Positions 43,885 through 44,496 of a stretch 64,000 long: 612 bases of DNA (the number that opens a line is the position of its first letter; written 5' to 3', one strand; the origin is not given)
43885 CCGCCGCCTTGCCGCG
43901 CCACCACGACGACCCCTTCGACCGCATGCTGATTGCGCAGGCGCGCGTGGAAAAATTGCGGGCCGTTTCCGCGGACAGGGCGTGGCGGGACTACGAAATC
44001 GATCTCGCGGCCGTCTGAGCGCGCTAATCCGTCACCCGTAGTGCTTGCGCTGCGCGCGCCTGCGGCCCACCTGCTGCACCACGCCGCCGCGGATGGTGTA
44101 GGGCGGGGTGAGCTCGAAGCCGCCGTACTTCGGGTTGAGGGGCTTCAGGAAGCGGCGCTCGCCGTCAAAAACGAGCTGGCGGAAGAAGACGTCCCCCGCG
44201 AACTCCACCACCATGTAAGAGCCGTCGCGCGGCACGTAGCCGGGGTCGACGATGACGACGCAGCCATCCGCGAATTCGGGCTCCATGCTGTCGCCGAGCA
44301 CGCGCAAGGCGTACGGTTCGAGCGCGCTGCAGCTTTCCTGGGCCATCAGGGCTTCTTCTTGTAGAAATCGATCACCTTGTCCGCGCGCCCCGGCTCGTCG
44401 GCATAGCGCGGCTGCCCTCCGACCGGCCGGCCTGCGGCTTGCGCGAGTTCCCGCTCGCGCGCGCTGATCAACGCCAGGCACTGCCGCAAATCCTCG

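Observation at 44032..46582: Six-gene operon coupling a DsrC-like protein to two different 2OG-Fe(II) oxygenases and a stand-alone S24 peptidase domain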

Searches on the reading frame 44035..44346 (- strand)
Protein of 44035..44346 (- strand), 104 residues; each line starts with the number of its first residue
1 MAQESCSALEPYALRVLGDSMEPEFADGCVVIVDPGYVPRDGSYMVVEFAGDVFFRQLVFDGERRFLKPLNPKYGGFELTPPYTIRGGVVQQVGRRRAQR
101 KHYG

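Call 4: search_protein_families(library=pfam, proteins=[window:44035-44346:-], max_evalue=0.01)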
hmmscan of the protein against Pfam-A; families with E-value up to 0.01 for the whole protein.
window:44035-44346:- (104 aa): 1 family
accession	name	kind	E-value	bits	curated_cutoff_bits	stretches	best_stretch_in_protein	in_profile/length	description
PF00717.28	Peptidase_S24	-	8.4e-17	61.4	23.3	1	12-89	36-115/116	Peptidase S24-like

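Call 5: search_protein_families(library=ncbifam, proteins=[window:44035-44346:-], max_evalue=0.01)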
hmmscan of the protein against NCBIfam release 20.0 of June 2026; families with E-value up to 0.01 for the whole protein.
window:44035-44346:- (104 aa): 2 families
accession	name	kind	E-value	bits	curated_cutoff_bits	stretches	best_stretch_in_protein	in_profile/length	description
NF007621.2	PRK10276.1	subfamily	6.6e-06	26.1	110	1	12-81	30-100/115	translesion error-prone DNA polymerase V autoproteolytic subunit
TIGR00498.1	lexA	equivalog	0.0016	18.1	110.95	1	11-90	115-196/203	transcriptional repressor LexA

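Call 15: search_solved_structures(query=window:44035-44346:-, max_evalue=0.01, show_alignments=3)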
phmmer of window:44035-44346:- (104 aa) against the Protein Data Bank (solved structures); distinct sequences matched with E-value up to 0.01: 6.
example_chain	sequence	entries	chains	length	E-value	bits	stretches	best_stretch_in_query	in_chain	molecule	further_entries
1f39_A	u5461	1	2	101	6.1e-09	39.1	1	21-90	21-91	REPRESSOR PROTEIN CI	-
1kca_A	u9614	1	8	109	6.6e-09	39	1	20-90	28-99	REPRESSOR PROTEIN CI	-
8gmu_A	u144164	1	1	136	3.4e-08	36.7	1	21-89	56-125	Repressor protein cI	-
2ho0_A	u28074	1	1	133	1.3e-07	34.9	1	22-87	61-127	Repressor protein cI101-229DM-K192A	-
2hnf_A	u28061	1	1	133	3.3e-07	33.6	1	22-87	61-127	Repressor protein cI101-229DM-K192A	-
3bdn_A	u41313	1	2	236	3.6e-07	33.4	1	21-89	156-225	Lambda Repressor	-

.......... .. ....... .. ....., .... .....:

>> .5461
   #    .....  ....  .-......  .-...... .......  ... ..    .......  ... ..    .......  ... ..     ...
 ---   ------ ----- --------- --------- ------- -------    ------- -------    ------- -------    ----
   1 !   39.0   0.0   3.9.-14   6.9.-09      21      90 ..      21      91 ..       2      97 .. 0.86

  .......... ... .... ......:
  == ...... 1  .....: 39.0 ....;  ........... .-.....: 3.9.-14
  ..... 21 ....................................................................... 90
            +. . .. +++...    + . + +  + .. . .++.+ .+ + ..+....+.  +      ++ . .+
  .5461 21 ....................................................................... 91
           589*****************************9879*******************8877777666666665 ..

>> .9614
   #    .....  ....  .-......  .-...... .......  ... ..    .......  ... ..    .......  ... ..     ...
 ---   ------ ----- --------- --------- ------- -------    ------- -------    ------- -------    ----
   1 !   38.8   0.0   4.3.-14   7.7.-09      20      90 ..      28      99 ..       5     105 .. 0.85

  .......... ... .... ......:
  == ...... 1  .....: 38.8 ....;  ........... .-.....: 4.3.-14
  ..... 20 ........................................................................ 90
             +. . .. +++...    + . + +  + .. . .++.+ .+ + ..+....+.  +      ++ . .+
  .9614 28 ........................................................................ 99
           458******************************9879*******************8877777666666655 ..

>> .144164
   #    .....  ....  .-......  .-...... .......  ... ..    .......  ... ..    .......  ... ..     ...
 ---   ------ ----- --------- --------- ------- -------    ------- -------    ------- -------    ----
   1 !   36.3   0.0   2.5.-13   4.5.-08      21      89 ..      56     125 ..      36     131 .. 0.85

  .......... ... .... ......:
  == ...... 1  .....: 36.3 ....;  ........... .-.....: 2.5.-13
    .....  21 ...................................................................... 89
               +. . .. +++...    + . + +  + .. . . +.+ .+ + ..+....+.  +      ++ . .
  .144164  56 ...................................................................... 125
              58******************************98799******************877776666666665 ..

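Call 52: search_protein_families(library=padloc, proteins=[window:44035-44346:-], max_evalue=0.01)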
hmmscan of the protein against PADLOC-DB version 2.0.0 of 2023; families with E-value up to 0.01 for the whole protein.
window:44035-44346:- (104 aa): 0 families

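Call 65: search_protein_representatives(protein=window:44035-44346:-)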
Query: 104 residues. Proteins with E-value up to 0.001 (for the whole library): 2101; up to 1e-10: 272; up to 1e-30: 2. The best 150 are listed.
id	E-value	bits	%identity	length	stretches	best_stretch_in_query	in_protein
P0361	7.3e-38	145.1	82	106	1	27-103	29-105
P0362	2.3e-37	143.5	66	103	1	5-104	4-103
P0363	2.2e-27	111.3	53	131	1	1-101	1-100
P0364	2.3e-26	108.1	57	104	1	4-103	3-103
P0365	3.4e-25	104.3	80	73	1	4-59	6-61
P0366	4.1e-25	104.1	46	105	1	5-102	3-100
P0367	1.1e-24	102.7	48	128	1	5-98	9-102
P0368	4.9e-23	97.4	45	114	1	3-103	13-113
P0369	6.0e-22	93.9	78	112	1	2-55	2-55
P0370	1.8e-21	92.3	57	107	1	4-73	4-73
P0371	3.9e-21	91.3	57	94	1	21-103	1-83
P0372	2.8e-20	88.5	46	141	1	5-103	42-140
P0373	9.7e-20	86.8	43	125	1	4-103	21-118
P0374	1.1e-19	86.7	47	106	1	4-104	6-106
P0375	1.3e-19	86.4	46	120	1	5-103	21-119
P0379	3.4e-19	85.0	42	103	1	5-103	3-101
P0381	7.0e-19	84.0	45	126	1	5-103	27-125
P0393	4.6e-17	78.2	47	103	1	8-103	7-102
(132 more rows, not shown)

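Call 67: list_cluster_members(proteins=[P0363, P0364, P0366, P0367, P0368, P0373, P0374, P0379, P0381, P0393])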
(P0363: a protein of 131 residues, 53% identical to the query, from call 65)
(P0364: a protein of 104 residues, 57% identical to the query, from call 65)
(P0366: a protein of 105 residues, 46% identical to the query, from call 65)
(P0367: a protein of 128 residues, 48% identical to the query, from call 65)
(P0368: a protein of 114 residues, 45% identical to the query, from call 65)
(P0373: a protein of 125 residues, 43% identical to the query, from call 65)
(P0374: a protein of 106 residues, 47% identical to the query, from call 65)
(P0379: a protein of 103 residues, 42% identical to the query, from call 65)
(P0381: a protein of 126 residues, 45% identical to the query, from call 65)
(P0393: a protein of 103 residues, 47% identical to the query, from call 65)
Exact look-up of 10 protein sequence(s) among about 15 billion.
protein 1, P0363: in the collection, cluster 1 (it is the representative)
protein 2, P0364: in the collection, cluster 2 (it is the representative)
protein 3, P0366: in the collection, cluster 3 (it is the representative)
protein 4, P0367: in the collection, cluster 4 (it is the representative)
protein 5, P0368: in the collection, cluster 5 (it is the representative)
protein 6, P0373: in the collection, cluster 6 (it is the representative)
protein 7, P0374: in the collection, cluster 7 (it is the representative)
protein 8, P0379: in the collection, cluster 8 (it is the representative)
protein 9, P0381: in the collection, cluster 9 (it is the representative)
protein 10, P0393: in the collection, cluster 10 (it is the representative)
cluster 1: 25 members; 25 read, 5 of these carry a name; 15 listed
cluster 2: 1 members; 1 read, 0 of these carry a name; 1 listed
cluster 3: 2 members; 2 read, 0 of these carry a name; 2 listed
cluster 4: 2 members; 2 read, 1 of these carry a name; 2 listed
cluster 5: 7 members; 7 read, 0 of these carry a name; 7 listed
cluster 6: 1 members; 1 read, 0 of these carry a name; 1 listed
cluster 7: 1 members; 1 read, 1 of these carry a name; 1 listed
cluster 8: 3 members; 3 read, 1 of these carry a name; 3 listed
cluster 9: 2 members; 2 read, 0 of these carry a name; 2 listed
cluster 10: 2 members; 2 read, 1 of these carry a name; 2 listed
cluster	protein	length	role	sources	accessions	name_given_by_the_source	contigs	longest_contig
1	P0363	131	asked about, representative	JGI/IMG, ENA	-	SOS-response transcriptional repressor LexA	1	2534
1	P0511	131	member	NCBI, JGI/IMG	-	SOS-response transcriptional repressor LexA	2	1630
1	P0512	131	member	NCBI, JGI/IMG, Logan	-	DNA polymerase V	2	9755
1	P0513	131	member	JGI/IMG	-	DNA polymerase V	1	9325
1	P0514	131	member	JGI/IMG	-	DNA polymerase V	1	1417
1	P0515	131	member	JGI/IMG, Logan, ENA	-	-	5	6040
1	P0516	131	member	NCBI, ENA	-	-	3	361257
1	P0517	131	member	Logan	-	-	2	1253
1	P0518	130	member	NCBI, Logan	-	-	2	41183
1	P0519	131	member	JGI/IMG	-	-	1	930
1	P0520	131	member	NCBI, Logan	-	-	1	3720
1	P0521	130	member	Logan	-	-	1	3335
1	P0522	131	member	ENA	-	-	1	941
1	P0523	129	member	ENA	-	-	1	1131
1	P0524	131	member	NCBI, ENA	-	-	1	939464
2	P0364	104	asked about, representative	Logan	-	-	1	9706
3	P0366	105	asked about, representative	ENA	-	-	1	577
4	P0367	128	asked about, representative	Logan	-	-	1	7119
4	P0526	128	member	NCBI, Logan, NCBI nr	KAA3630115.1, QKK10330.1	MAG: S24 family peptidase [Proteobacteria bacterium] | MAG: S24 family peptidase [Pseudomonadota bacterium]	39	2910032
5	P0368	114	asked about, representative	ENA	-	-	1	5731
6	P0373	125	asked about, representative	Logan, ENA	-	-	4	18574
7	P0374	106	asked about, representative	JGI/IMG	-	DNA polymerase V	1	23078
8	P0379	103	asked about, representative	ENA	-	-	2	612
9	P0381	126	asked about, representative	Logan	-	-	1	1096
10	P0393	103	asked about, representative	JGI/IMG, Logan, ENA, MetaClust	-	SOS-response transcriptional repressor LexA | \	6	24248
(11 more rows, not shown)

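Call 68: find_encoding_contigs(protein=P0526, flank=5000, max_places=4)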
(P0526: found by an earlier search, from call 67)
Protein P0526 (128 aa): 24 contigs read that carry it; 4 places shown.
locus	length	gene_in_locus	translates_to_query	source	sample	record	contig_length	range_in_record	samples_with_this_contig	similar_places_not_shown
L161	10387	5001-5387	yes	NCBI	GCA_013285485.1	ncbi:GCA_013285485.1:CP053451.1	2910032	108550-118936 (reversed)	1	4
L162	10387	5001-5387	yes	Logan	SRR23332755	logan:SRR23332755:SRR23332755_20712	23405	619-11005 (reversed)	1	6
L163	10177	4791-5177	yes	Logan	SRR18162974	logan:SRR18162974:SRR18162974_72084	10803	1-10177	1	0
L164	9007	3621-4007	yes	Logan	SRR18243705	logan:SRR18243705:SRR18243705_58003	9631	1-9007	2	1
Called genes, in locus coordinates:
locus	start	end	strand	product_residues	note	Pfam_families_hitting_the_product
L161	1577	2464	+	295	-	PF11219:DUF3014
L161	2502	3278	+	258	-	PF01936:NYN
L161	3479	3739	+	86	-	PF16691:DUF5062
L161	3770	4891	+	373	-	PF01594:AI-2E_transport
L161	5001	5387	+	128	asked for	PF00717:Peptidase_S24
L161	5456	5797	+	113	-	-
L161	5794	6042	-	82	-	PF00037:Fer4 (weak), PF12838:Fer4_7 (weak)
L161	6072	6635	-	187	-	PF01814:Hemerythrin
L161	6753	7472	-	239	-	PF00027:cNMP_binding, PF13545:HTH_Crp_2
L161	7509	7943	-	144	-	PF13279:4HBT_2, PF03061:4HBT (weak)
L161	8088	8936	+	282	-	PF01322:Cytochrom_C_2 (faint)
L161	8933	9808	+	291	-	-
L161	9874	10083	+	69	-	-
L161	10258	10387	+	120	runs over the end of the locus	-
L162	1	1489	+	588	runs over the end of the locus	PF27537:HoxH (weak), PF00374:NiFeSe_Hases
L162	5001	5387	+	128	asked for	PF00717:Peptidase_S24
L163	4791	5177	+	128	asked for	PF00717:Peptidase_S24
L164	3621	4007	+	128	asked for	PF00717:Peptidase_S24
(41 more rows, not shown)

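Call 71: find_encoding_contigs(protein=P0524, flank=5000, max_places=2)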
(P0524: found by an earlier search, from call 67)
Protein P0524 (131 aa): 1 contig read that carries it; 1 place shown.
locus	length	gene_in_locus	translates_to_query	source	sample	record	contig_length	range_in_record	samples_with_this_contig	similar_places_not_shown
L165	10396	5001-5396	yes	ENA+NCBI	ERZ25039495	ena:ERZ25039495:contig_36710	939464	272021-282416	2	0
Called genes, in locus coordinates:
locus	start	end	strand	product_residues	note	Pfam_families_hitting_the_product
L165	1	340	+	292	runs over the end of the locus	PF00005:ABC_tran, PF13304:AAA_21 (weak)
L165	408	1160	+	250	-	PF12679:ABC2_membrane_2, PF12730:ABC2_membrane_4 (weak), PF12698:ABC2_membrane_3, PF13346:ABC2_membrane_5 (weak)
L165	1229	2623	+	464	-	PF23357:DUF7088, PF09822:ABC_transp_aux, PF14258:DUF4350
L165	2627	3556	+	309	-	PF14238:DUF4340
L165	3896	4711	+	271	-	PF01149:Fapy_DNA_glyco, PF06831:H2TH, PF06827:zf-FPG_IleRS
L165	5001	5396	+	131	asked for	PF00717:Peptidase_S24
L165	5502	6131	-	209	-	PF01019:G_glu_transpept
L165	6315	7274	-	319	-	PF01019:G_glu_transpept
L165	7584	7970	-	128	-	PF01467:CTP_transf_like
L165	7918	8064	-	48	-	PF01467:CTP_transf_like (weak)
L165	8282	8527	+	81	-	-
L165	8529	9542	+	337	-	PF08007:JmjC_2, PF13621:Cupin_8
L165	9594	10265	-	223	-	PF03602:Cons_hypoth95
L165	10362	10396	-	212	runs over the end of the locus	PF00932:LTD (weak)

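Call 72: find_encoding_contigs(protein=P0364, flank=5000, max_places=2)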
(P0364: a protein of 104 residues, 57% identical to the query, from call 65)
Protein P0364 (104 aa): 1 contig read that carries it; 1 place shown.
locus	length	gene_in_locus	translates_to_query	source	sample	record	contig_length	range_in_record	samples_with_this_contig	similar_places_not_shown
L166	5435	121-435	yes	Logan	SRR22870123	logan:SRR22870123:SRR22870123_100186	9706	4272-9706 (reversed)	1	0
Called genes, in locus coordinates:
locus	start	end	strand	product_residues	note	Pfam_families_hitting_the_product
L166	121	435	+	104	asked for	PF00717:Peptidase_S24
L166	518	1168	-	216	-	PF00072:Response_reg, PF00196:GerE, PF08281:Sigma70_r4_2, PF13936:HTH_38 (faint)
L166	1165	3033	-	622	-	PF00672:HAMP, PF01590:GAF (faint), PF13185:GAF_2, PF07730:HisKA_3, PF13581:HATPase_c_2 (weak), PF02518:HATPase_c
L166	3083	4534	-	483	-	PF00890:FAD_binding_2 (faint), PF01134:GIDA (faint), PF01266:DAO (faint), PF07992:Pyr_redox_2, PF12831:FAD_oxidored (weak), PF13738:Pyr_redox_3, PF00070:Pyr_redox, PF02852:Pyr_redox_dim, +2 more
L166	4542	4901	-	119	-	PF01521:Fe-S_biosyn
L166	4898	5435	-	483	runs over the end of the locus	PF01656:CbiA, PF13500:AAA_26, PF07685:GATase_3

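Call 73: find_encoding_contigs(protein=P0374, flank=5000, max_places=2)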
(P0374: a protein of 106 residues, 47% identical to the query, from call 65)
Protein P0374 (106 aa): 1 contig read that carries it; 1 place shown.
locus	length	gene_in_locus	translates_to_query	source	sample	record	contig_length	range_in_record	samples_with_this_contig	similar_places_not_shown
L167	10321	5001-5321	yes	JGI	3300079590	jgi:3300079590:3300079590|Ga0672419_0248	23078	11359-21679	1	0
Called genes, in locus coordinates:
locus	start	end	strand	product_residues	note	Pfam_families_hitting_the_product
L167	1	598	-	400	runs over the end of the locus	PF00764:Arginosuc_synth, PF20979:Arginosuc_syn_C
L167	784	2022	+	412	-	PF06245:DUF1015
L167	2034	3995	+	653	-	PF00916:Sulfate_transp, PF01740:STAS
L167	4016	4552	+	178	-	PF25084:LbH_EIF2B (faint), PF25087:GMPPB_C (faint), PF00132:Hexapep (weak)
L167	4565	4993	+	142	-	PF22636:FlK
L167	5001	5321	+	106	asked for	PF00717:Peptidase_S24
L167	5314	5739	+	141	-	PF00075:RNase_H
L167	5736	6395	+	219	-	PF00929:RNase_T, PF13482:RNase_H_2 (faint)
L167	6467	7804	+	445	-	PF02878:PGM_PMM_I, PF02879:PGM_PMM_II, PF02880:PGM_PMM_III, PF00408:PGM_PMM_IV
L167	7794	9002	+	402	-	PF00579:tRNA-synt_1b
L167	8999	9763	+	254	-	PF02616:SMC_ScpA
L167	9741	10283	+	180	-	PF04079:SMC_ScpB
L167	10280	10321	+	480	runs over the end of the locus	?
